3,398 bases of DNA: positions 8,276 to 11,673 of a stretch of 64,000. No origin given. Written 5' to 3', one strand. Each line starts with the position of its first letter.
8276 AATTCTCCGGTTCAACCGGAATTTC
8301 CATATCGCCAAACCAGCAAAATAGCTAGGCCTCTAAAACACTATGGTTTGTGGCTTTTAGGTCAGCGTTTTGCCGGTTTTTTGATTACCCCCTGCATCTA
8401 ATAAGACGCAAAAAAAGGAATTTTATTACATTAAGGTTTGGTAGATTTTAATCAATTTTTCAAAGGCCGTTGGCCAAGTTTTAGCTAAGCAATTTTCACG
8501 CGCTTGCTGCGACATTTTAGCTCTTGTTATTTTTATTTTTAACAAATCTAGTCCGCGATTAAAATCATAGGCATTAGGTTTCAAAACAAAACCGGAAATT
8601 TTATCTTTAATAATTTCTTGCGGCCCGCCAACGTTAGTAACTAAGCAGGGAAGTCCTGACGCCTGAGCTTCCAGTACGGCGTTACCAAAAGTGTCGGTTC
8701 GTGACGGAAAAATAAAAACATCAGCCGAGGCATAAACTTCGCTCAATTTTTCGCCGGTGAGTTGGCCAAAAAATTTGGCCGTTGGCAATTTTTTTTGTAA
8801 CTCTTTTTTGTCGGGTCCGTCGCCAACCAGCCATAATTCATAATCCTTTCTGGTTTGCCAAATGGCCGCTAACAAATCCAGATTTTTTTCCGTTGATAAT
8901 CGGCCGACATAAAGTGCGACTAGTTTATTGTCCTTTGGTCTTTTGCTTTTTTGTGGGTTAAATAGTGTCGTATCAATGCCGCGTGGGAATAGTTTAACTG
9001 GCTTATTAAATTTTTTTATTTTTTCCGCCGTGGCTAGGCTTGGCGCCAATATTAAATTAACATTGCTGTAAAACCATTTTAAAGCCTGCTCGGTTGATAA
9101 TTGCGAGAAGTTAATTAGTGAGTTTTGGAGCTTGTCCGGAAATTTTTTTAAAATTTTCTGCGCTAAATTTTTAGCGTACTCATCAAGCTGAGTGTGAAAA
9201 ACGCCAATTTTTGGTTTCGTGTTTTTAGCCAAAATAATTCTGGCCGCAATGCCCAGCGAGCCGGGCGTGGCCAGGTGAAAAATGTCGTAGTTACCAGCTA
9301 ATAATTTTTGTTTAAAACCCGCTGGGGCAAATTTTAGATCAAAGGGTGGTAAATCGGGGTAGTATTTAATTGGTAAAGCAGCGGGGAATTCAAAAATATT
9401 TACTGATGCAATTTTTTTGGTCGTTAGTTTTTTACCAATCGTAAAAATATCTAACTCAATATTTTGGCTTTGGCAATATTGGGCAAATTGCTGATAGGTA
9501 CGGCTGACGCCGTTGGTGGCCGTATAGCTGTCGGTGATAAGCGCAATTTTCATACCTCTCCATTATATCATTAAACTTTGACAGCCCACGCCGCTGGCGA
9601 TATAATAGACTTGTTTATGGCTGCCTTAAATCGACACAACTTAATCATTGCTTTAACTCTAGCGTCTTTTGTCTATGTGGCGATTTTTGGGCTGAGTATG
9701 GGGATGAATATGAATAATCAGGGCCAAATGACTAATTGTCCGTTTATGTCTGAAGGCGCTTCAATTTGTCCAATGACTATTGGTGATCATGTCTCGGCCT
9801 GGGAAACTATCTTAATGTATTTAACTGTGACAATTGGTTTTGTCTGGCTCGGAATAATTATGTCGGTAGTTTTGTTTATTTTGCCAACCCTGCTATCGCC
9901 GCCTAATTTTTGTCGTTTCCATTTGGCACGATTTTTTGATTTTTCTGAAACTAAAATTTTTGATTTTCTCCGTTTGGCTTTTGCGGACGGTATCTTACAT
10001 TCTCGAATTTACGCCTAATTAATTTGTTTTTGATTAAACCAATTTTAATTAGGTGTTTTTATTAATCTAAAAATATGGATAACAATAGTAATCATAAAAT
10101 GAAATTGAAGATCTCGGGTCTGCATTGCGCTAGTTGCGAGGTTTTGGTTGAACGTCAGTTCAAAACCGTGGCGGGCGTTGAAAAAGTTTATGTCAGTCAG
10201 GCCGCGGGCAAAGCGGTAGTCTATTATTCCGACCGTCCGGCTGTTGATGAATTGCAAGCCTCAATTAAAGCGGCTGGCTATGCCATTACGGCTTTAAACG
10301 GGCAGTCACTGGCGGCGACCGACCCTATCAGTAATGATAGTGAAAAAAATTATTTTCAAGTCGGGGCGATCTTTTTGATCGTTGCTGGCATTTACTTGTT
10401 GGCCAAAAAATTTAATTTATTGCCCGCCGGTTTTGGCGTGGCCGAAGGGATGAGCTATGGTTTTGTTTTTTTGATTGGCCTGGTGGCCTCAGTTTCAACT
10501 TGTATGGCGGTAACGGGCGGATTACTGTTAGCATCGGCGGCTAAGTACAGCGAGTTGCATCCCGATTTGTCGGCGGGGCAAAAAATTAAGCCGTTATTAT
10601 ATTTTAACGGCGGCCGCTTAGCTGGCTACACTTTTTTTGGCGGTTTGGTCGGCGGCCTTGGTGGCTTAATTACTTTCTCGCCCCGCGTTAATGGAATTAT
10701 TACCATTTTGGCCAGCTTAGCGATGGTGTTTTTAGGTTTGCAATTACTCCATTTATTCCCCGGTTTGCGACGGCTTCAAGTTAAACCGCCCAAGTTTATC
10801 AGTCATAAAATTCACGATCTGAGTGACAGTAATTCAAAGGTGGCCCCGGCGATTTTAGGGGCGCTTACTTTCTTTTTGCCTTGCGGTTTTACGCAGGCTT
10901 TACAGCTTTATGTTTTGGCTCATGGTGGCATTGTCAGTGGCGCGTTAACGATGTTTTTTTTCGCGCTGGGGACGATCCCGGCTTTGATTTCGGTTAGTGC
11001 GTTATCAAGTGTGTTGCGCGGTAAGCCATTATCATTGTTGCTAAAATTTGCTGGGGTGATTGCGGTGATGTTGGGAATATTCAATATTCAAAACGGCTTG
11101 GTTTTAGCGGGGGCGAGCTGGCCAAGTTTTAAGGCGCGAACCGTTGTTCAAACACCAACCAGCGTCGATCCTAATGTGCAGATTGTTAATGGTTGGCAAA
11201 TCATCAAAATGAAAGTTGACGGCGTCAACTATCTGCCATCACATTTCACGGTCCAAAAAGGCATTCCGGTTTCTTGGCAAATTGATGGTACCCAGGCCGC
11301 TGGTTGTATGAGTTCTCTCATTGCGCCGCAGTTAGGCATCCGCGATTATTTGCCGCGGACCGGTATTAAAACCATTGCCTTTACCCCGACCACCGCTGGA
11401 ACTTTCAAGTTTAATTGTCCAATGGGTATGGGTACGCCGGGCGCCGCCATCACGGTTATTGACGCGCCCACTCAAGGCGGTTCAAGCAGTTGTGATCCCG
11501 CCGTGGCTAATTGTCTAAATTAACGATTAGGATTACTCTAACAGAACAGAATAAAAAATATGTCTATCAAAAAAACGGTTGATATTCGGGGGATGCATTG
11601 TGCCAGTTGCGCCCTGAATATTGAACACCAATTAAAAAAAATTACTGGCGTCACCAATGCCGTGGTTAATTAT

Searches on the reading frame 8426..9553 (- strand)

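Call 63: search_protein_families(library=pfam, proteins=[window:8426-9553:-], max_evalue=0.0001)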
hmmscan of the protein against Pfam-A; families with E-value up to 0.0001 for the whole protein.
window:8426-9553:- (375 aa): 4 families
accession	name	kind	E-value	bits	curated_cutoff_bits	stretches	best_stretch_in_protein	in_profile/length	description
PF00534.26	Glycos_transf_1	-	2.1e-31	109.2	26.4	1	202-353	7-171/172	Glycosyl transferases group 1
PF13692.12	Glyco_trans_1_4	-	9.7e-28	97.7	27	1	212-328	3-129/142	Glycosyl transferases group 1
PF13439.12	Glyco_transf_4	-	4.6e-16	59.8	28.5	1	14-196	2-169/170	Glycosyltransferase Family 4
PF20706.3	GT4-conflict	-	1.3e-08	34.7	26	1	192-323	180-328/385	Family 4 Glycosyltransferase in conflict systems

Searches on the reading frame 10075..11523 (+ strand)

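Call 63: search_protein_families(library=pfam, proteins=[window:10075-11523:+], max_evalue=0.0001)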
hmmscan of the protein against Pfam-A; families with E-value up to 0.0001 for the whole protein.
window:10075-11523:+ (482 aa): 3 families
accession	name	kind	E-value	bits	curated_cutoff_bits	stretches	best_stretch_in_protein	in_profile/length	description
PF13386.12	DsbD_2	-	4.2e-33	115.4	24.9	1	131-335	2-198/199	Cytochrome C biogenesis protein transmembrane region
PF00403.32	HMA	-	6.4e-11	42.9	24.8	1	11-69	2-61/62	Heavy-metal-associated domain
PF13473.12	Cupredoxin_1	-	8.8e-07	29.4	27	1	375-461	21-104/104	Cupredoxin-like domain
